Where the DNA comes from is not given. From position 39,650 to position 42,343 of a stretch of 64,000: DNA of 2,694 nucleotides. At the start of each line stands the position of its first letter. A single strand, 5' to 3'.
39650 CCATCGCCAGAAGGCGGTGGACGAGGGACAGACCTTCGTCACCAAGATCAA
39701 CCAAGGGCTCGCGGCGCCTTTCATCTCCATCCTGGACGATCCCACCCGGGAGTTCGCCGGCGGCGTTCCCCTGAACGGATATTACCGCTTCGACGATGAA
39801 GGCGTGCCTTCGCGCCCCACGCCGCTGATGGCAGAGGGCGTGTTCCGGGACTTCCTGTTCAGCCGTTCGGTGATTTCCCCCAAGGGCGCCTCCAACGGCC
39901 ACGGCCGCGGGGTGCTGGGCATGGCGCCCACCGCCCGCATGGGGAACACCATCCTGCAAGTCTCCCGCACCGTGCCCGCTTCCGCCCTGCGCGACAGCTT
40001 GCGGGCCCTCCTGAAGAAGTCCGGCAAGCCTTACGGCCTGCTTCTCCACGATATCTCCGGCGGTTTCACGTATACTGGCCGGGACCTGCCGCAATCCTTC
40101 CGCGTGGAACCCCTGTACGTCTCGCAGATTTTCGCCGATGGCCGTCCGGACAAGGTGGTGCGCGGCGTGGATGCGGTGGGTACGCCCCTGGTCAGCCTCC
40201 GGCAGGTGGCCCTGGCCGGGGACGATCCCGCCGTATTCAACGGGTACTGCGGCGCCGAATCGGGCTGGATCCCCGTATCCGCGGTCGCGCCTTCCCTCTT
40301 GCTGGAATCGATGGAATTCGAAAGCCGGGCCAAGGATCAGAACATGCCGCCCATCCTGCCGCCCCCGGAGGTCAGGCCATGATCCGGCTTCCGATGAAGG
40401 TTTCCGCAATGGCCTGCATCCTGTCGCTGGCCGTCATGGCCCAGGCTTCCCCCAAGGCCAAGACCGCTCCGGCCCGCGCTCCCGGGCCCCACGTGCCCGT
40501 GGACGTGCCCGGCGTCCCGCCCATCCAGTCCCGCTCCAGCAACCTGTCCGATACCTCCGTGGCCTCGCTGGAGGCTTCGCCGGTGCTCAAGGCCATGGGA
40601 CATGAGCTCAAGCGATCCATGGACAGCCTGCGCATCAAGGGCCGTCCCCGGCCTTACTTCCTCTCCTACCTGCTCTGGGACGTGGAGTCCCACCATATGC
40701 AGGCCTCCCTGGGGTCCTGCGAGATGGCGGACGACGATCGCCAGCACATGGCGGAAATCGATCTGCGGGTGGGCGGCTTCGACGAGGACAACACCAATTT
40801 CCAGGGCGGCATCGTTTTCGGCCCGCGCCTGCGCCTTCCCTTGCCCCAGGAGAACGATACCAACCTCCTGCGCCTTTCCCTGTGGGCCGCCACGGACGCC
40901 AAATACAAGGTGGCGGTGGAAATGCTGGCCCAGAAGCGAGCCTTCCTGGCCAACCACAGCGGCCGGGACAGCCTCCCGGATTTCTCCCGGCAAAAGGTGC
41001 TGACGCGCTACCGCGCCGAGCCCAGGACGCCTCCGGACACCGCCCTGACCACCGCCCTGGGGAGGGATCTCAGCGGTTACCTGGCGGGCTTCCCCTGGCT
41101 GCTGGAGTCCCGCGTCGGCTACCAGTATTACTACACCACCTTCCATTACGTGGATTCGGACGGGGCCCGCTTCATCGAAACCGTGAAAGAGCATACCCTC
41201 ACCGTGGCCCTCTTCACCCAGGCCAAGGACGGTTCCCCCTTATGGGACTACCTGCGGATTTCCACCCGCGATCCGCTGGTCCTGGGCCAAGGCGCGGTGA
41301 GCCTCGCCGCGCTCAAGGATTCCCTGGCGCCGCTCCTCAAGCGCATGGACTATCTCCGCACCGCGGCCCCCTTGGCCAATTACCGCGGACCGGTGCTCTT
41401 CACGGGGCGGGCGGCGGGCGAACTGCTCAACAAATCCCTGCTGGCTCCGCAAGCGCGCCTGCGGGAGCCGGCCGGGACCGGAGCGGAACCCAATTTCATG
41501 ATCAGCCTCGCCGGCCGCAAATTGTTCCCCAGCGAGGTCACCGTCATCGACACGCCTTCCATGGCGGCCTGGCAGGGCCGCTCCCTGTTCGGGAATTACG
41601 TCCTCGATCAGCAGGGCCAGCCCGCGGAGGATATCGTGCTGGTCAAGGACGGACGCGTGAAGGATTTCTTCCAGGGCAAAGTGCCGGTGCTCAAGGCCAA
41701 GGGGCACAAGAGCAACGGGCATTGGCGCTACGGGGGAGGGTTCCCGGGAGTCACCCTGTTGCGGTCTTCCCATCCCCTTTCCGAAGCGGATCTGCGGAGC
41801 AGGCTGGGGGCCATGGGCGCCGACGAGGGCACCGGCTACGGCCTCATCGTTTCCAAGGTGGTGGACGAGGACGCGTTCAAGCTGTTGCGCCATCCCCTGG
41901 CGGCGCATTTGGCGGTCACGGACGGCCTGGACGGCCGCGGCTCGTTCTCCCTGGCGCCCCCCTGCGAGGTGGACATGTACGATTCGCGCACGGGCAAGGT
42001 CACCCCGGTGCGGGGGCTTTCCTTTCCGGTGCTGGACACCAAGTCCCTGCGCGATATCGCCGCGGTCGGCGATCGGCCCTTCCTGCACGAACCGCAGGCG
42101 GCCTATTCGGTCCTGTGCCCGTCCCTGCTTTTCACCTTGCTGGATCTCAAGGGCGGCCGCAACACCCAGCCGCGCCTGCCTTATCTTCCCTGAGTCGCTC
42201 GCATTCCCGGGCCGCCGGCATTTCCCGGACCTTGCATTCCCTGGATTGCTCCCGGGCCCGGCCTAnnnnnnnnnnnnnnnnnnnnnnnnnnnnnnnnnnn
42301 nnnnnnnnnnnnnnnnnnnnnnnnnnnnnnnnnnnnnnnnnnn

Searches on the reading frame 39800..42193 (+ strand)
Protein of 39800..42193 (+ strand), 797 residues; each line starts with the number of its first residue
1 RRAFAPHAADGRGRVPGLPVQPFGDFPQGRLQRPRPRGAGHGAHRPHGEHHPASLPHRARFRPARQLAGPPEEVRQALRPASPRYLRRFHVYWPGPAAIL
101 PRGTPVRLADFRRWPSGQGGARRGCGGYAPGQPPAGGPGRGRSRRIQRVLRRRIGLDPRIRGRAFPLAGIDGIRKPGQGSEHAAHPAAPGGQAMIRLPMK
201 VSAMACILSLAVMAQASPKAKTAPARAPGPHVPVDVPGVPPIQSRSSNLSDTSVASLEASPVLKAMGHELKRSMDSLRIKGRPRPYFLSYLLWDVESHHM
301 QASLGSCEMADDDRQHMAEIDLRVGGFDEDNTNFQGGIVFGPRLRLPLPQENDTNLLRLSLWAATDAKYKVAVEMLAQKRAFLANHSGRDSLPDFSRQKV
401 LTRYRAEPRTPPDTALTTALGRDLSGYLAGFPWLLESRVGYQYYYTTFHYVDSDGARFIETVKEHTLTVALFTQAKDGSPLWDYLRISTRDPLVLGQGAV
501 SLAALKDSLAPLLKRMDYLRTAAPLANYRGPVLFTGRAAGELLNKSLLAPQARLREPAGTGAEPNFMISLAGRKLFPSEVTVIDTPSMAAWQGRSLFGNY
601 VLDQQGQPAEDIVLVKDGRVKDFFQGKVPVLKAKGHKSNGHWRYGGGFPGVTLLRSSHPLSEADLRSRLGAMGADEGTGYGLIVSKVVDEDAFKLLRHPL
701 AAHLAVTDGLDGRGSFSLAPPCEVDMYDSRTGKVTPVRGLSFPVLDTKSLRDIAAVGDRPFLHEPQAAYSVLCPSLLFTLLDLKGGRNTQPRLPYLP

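Call 33: search_protein_families(library=pfam, proteins=[window:39800-42193:+], max_evalue=0.0001)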
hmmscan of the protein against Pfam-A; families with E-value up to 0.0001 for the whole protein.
window:39800-42193:+ (797 aa): 1 family
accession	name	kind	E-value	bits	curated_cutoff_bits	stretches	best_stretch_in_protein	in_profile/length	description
PF19289.4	PmbA_TldD_3rd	-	6.3e-08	32.5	22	1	531-643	5-108/220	PmbA/TldA metallopeptidase C-terminal domain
